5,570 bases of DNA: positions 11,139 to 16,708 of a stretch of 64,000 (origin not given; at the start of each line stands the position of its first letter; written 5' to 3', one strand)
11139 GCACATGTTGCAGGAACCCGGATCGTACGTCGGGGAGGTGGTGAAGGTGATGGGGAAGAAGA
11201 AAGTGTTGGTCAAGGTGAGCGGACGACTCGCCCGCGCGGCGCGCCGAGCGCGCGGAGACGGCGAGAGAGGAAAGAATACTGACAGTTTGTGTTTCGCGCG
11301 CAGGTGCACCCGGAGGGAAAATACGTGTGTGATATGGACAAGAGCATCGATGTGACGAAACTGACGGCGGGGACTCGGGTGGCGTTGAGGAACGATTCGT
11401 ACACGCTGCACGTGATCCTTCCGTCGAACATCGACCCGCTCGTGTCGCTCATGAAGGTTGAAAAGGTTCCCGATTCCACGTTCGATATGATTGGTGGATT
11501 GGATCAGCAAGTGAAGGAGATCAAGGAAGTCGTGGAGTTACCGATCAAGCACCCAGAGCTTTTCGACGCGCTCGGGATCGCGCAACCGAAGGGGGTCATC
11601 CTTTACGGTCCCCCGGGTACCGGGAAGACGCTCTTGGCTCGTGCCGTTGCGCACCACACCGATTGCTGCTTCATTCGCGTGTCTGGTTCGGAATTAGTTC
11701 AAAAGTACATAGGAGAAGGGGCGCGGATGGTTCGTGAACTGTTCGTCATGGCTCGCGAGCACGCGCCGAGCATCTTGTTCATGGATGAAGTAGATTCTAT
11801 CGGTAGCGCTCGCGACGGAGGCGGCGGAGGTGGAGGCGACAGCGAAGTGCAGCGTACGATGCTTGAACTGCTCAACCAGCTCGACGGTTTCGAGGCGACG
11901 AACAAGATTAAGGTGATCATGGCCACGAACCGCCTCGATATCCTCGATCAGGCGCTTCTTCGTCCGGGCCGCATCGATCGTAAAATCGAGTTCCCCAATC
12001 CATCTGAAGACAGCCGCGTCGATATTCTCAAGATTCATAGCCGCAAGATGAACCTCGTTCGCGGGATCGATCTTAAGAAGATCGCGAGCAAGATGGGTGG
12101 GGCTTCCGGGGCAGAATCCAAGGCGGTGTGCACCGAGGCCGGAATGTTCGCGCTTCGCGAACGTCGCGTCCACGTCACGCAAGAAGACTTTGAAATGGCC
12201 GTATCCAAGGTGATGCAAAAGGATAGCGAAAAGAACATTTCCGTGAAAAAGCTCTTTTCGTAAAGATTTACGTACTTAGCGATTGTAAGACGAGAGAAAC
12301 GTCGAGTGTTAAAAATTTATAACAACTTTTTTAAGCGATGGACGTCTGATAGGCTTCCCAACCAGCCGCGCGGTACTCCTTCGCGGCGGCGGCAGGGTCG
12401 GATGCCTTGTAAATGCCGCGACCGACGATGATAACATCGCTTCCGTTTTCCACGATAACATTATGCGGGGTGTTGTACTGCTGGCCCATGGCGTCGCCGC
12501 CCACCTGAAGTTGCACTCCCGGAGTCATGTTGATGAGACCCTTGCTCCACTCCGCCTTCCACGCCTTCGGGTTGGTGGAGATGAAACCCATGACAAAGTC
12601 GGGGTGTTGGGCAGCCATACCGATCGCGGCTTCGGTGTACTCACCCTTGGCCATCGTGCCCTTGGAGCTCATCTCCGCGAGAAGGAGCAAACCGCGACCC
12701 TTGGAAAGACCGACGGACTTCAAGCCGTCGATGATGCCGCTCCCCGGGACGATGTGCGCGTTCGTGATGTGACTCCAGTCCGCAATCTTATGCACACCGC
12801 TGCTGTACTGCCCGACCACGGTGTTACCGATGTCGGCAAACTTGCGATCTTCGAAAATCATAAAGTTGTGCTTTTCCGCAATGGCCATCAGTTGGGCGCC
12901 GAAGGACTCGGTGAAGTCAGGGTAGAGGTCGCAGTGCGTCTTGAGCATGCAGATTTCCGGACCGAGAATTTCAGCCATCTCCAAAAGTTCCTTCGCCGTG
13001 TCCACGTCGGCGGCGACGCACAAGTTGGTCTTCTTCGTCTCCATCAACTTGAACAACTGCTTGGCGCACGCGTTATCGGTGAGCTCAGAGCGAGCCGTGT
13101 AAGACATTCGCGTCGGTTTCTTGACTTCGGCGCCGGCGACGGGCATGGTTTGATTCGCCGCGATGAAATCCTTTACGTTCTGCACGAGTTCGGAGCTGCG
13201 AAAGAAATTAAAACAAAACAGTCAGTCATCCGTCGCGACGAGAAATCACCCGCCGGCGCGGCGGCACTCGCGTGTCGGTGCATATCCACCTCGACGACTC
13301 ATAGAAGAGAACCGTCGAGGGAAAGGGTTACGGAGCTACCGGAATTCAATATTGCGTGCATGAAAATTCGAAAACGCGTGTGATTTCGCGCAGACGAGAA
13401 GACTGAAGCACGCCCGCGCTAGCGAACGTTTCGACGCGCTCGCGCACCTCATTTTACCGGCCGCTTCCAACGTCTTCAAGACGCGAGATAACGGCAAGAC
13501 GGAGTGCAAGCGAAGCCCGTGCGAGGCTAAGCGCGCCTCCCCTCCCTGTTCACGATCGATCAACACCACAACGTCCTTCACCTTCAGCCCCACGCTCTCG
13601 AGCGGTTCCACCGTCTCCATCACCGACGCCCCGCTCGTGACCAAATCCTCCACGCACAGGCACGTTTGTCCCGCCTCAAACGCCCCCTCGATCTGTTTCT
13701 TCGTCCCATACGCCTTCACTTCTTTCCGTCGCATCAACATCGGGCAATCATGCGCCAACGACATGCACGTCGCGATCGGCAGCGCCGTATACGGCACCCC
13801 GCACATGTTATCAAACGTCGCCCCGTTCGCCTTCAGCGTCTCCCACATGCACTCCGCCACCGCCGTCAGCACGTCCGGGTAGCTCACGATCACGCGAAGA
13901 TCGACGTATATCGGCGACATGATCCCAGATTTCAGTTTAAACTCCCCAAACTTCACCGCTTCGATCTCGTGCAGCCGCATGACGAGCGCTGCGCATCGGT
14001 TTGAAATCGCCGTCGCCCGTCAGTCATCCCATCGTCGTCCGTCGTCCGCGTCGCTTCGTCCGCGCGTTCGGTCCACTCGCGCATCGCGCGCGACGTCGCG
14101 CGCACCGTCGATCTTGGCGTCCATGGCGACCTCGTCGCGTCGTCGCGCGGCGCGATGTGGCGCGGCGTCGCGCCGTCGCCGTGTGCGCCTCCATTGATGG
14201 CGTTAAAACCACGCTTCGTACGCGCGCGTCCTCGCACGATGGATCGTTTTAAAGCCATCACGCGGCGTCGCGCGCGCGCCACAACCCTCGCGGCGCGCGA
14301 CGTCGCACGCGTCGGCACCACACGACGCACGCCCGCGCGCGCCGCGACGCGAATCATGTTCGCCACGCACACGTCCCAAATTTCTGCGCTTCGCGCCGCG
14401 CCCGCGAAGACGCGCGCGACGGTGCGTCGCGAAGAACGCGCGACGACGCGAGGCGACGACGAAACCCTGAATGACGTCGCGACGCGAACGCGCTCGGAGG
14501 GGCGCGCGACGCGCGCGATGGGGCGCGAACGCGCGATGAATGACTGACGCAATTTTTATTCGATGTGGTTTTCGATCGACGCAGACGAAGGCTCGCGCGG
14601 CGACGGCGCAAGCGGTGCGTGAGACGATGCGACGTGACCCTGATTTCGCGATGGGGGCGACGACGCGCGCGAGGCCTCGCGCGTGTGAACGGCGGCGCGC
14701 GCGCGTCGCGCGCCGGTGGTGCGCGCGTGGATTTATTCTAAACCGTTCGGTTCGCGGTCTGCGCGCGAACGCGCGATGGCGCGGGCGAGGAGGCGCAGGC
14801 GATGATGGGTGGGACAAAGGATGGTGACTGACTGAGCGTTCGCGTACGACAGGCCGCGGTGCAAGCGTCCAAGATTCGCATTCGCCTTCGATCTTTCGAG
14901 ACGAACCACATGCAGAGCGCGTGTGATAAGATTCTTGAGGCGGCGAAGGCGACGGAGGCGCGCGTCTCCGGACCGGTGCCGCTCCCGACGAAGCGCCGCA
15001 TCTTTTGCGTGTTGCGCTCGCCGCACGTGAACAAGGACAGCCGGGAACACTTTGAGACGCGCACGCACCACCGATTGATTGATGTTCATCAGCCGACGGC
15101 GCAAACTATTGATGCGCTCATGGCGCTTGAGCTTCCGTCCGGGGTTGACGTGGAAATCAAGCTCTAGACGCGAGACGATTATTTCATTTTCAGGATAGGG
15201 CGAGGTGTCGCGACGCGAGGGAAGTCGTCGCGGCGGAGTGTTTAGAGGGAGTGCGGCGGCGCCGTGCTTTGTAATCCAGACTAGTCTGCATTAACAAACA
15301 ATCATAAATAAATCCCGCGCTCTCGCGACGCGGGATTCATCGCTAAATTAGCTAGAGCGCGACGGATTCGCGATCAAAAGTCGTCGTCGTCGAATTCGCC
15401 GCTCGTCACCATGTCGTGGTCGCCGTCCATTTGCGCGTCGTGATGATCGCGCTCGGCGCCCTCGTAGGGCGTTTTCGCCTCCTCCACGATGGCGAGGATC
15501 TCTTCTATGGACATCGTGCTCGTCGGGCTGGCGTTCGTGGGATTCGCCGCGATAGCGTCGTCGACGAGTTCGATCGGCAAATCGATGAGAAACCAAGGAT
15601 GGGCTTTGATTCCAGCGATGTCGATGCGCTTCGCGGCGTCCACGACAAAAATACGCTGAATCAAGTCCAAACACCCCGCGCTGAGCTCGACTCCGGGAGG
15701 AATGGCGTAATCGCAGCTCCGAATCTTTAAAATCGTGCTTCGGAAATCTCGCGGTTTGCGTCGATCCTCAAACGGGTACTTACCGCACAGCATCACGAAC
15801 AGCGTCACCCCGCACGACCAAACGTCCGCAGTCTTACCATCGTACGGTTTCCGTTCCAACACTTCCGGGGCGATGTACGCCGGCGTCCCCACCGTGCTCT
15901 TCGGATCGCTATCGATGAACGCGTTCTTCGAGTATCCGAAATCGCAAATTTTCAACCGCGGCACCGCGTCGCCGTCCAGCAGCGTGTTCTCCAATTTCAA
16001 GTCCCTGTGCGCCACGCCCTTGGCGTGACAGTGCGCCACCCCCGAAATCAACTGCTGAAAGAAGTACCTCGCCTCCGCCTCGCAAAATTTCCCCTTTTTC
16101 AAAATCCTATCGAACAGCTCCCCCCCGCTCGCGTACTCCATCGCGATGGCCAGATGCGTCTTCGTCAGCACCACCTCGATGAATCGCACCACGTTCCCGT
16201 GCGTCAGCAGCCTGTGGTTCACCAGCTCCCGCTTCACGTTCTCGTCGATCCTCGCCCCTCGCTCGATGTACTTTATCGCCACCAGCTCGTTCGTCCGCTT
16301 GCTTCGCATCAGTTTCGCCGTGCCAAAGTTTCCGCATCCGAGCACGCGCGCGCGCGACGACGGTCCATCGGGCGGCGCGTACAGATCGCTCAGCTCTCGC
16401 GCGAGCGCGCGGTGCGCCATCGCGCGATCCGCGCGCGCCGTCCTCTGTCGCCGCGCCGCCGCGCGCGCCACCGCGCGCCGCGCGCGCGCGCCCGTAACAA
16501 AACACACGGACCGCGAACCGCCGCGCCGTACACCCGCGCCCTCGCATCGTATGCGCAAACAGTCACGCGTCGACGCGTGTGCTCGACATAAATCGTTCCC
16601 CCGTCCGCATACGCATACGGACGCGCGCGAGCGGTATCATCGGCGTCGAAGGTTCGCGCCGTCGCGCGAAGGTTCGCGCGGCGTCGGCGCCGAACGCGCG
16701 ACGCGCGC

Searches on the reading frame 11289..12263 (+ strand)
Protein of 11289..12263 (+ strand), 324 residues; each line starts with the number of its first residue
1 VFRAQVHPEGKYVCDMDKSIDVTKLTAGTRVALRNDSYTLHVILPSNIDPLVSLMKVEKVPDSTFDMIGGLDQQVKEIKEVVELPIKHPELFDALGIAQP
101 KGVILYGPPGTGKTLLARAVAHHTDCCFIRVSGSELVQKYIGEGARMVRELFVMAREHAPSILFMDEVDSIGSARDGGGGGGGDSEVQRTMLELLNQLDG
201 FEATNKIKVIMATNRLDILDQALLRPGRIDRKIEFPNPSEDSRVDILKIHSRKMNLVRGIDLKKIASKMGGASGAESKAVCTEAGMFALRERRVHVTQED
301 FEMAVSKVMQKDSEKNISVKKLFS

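Call 14: search_protein_families(library=pfam, proteins=[window:11289-12263:+], max_evalue=0.001)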
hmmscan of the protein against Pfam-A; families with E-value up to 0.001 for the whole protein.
window:11289-12263:+ (324 aa): 10 families
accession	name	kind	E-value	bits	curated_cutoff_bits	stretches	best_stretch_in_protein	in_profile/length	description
PF00004.35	AAA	-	4.4e-43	147.3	21.2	1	103-236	1-130/131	ATPase family associated with various cellular activities (AAA)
PF17862.7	AAA_lid_3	-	1.7e-09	37.5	27.2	1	260-302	2-44/45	AAA+ lid domain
PF16450.11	Prot_ATP_ID_OB_C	-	2e-06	28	23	1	6-45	17-56/56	Proteasomal ATPase OB C-terminal domain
PF07728.20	AAA_5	-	4e-06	27.3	22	1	102-171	1-78/139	AAA domain (dynein-related subfamily)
PF13191.12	AAA_16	-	1.4e-05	26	32.6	1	91-123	15-47/167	AAA ATPase domain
PF13401.12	AAA_22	-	1.6e-05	25.7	27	0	103-131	8-39/130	AAA domain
PF23902.1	AAA_lid_PRS2_C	-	3.4e-05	24.3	34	1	241-310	2-72/73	PRS2 AAA+ lid C-terminal domain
PF07724.20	AAA_2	-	7.6e-05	23.2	27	1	104-196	7-100/166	AAA domain (Cdc48 subfamily)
PF05496.18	RuvB_N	-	0.00022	21.5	27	1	102-171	35-96/159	Holliday junction DNA helicase RuvB P-loop domain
PF20720.3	nSTAND3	-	0.00043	20.5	27.2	0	101-123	18-40/155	Novel STAND NTPase 3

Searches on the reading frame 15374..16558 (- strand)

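Call 14: search_protein_families(library=pfam, proteins=[window:15374-16558:-], max_evalue=0.001)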
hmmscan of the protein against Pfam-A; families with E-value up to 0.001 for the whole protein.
window:15374-16558:- (394 aa): 2 families
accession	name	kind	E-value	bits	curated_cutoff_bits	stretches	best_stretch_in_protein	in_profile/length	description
PF00069.31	Pkinase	-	8e-66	222.6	31.7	1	70-323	4-263/263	Protein kinase domain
PF07714.23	PK_Tyr_Ser-Thr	-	1e-27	97.6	23.1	1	71-274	5-215/258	Protein tyrosine and serine/threonine kinase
